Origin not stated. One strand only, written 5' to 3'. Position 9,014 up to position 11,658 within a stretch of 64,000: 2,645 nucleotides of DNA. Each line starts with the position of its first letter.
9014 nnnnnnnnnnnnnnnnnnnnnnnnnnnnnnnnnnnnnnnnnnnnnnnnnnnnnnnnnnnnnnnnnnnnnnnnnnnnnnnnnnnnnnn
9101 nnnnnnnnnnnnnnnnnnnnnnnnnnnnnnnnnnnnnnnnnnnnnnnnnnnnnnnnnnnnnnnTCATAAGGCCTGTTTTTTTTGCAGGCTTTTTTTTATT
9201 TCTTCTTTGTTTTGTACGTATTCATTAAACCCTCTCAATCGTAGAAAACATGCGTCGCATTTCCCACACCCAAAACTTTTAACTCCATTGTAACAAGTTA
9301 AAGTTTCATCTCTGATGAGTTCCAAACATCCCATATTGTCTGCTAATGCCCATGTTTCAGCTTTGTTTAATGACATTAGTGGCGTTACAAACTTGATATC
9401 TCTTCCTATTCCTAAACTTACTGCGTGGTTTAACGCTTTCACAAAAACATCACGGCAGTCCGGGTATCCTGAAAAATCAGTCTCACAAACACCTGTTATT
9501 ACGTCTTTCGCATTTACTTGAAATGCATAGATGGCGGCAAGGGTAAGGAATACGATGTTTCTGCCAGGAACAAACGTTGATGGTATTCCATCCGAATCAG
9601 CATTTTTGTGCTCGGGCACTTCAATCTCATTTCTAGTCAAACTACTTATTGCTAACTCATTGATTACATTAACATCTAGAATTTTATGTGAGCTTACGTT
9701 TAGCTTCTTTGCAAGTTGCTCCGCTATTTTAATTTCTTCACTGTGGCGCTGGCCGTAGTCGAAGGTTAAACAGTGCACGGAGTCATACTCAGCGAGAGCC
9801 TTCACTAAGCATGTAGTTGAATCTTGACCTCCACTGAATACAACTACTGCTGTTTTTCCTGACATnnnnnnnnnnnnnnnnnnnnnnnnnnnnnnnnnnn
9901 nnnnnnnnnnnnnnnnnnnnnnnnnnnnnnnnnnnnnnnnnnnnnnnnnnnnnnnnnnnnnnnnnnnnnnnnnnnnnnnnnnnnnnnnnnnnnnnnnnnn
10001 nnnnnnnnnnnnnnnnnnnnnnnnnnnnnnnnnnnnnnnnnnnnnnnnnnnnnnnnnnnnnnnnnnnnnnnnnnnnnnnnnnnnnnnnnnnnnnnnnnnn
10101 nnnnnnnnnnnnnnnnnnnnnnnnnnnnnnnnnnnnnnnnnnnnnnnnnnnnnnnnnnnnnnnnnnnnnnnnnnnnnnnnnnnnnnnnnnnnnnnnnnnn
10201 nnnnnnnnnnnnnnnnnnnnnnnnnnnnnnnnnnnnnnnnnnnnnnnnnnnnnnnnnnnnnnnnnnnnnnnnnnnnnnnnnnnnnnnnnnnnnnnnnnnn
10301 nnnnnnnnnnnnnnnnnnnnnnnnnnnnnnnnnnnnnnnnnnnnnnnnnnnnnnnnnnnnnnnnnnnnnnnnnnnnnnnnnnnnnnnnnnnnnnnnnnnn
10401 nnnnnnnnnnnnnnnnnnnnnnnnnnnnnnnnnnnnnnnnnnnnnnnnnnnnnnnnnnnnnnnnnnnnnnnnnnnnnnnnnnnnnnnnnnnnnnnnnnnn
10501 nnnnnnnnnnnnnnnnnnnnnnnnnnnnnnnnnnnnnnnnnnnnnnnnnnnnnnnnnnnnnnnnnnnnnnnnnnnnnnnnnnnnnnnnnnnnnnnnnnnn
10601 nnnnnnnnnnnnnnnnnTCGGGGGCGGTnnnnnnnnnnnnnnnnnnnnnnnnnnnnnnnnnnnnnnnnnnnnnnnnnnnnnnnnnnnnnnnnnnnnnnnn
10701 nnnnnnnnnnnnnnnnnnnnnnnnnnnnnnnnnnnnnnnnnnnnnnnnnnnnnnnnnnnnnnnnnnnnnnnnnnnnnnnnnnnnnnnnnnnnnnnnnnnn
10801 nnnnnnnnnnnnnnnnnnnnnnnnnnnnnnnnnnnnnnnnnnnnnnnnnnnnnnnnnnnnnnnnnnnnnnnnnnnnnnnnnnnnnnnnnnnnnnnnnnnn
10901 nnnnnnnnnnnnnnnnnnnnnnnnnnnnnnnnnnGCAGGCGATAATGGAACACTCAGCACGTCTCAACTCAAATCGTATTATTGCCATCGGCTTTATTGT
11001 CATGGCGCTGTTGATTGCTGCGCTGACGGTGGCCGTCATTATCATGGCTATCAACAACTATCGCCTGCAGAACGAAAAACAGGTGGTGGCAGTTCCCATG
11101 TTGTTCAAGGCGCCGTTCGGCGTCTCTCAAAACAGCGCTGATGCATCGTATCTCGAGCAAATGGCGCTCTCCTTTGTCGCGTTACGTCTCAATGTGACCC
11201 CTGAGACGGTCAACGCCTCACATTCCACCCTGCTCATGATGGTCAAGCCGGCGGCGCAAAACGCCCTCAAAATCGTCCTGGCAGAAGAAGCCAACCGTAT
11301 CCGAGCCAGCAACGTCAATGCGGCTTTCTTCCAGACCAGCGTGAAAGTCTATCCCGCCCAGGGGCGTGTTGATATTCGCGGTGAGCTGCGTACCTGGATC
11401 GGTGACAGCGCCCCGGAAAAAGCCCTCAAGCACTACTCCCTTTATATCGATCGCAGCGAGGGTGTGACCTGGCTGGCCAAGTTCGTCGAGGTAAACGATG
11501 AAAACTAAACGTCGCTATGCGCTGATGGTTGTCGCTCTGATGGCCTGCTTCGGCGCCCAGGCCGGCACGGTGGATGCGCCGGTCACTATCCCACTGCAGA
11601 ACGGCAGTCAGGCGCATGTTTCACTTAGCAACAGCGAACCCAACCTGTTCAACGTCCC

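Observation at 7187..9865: traJ/traY regulatory slot replaced by a Cro/CI-type switch driving a YhhQ queuosine-precursor transporter, with a bona fide queC alongside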

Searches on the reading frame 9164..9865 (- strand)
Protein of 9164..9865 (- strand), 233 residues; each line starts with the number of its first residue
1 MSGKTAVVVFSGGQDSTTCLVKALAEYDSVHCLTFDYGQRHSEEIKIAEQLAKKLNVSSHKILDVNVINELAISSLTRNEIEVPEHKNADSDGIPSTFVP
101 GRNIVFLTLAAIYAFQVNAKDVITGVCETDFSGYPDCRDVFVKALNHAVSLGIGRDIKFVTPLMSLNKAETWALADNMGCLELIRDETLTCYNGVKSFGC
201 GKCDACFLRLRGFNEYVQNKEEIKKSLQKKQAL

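Call 3: search_protein_families(library=pfam, proteins=[window:9164-9865:-], max_evalue=0.01)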
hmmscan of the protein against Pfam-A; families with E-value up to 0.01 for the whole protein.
window:9164-9865:- (233 aa): 7 families
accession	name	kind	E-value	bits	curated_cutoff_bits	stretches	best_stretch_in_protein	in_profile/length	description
PF06508.19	QueC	-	3.9e-81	272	22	1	5-216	1-209/210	Queuosine biosynthesis protein QueC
PF00733.27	Asn_synthase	-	0.00022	21.5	21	1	7-62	21-77/354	Asparagine synthase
PF02540.23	NAD_synthase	-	0.00037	20.1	21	1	4-70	19-86/242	NAD synthase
PF24167.1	DUF7411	-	0.00047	20.2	28.7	1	6-69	3-64/194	Family of unknown function (DUF7411)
PF01171.26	ATP_bind_3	-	0.00092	19.4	27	1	7-67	3-68/182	PP-loop family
PF02568.20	ThiI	-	0.0032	17.5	20.5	0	5-191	5-172/197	Thiamine biosynthesis protein (ThiI)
PF00764.25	Arginosuc_synth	-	0.0037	17.8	27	1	7-66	3-62/162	Arginosuccinate synthase N-terminal HUP domain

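Call 4: search_protein_families(library=ncbifam, proteins=[window:9164-9865:-], max_evalue=0.01)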
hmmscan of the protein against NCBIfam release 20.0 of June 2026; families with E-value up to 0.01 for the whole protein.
window:9164-9865:- (233 aa): 15 families
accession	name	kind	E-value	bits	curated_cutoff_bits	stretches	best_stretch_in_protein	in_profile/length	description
NF008317.0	PRK11106.1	equivalog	1.6e-117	390.9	378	1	4-232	2-229/231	7-cyano-7-deazaguanine synthase QueC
TIGR00364.1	TIGR00364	equivalog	8.7e-82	273.5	150.3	1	6-209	1-201/201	7-cyano-7-deazaguanine synthase QueC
NF010392.0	PRK13820.1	equivalog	2.7e-06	26.6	512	1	4-66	3-65/395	argininosuccinate synthase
NF006351.0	PRK08576.1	equivalog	3.3e-06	25.9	290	1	3-61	234-292/436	hypothetical protein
TIGR02432.1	lysidine_TilS_N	equivalog_domain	9.4e-06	25.7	93.6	1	6-60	2-62/189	tRNA lysidine(34) synthetase TilS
TIGR00268.2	TIGR00268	equivalog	1.1e-05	24.9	150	1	5-72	15-83/259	ATP-dependent sacrificial sulfur transferase LarE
NF010587.0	PRK13980.1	equivalog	2.2e-05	23.8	255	1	4-78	32-107/267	NAD+ synthase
NF011155.0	PRK14561.1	equivalog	2.9e-05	23.9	207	1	6-70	3-65/195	hypothetical protein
NF003385.0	PRK04527.1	equivalog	0.00048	18.8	603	1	1-65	1-65/401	argininosuccinate synthase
TIGR00552.1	nadE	equivalog_domain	0.00062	19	63.65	1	4-69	23-90/251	NAD(+) synthase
TIGR00032.1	argG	equivalog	0.0019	17.6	268.2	1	7-66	3-61/394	argininosuccinate synthase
NF041925.1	QatC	equivalog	0.0022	17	280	0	5-68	102-166/398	Qat anti-phage system QueC-like protein QatC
NF001770.0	PRK00509.1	equivalog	0.0057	15.7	334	1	4-66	5-66/401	argininosuccinate synthase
TIGR00884.1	guaA_Cterm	equivalog_domain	0.0082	15.5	338.75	0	4-62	17-77/310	glutamine-hydrolyzing GMP synthase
TIGR03679.1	Dph6_archaeal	equivalog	0.0092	15.3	197.3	0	7-78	1-77/218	diphthine--ammonia ligase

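Call 63: search_solved_structures(query=window:9164-9865:-, max_evalue=1e-10, show_alignments=1)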
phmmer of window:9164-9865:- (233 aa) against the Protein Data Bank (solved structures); distinct sequences matched with E-value up to 1e-10: 2.
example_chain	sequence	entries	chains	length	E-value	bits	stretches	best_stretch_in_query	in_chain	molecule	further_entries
2pg3_A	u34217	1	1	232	4.2e-99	333.8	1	4-231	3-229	Queuosine biosynthesis protein queC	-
3bl5_A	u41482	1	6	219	5.8e-80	271.2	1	4-220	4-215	Queuosine biosynthesis protein queC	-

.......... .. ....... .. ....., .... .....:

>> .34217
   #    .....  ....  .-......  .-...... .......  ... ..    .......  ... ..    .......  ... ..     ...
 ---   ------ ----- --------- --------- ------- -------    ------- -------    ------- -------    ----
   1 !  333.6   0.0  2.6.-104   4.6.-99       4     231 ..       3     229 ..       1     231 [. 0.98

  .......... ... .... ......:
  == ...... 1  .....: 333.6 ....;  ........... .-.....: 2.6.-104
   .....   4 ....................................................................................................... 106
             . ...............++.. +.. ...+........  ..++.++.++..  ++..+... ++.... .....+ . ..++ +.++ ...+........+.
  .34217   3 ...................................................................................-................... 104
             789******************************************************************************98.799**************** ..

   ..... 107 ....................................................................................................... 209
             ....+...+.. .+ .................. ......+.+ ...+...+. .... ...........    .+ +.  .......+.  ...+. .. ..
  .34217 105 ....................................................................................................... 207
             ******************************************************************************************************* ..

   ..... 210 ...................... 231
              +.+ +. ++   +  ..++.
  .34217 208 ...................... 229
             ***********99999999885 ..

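Call 90: search_protein_families(library=padloc, proteins=[window:9164-9865:-], max_evalue=0.001)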
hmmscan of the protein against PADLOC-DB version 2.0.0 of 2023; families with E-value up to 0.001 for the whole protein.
window:9164-9865:- (233 aa): 1 family
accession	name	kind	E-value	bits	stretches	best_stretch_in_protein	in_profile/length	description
PDLC00911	QueC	-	5.1e-16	57.4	2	97-209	76-181/190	QueC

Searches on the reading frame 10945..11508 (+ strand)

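Call 3: search_protein_families(library=pfam, proteins=[window:10945-11508:+], max_evalue=0.01)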
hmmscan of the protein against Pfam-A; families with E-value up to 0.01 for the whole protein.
window:10945-11508:+ (187 aa): 1 family
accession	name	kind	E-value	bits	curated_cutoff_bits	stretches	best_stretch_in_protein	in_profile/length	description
PF05309.16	TraE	-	1.6e-48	165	24.8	1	1-181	1-181/182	TraE protein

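Call 4: search_protein_families(library=ncbifam, proteins=[window:10945-11508:+], max_evalue=0.01)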
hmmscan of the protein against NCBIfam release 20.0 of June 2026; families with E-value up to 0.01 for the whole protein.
window:10945-11508:+ (187 aa): 1 family
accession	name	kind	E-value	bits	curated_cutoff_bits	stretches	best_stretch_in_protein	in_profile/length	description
TIGR02761.1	TraE_TIGR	equivalog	2.8e-47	160.9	109.05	1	1-180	1-180/181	type IV conjugative transfer system protein TraE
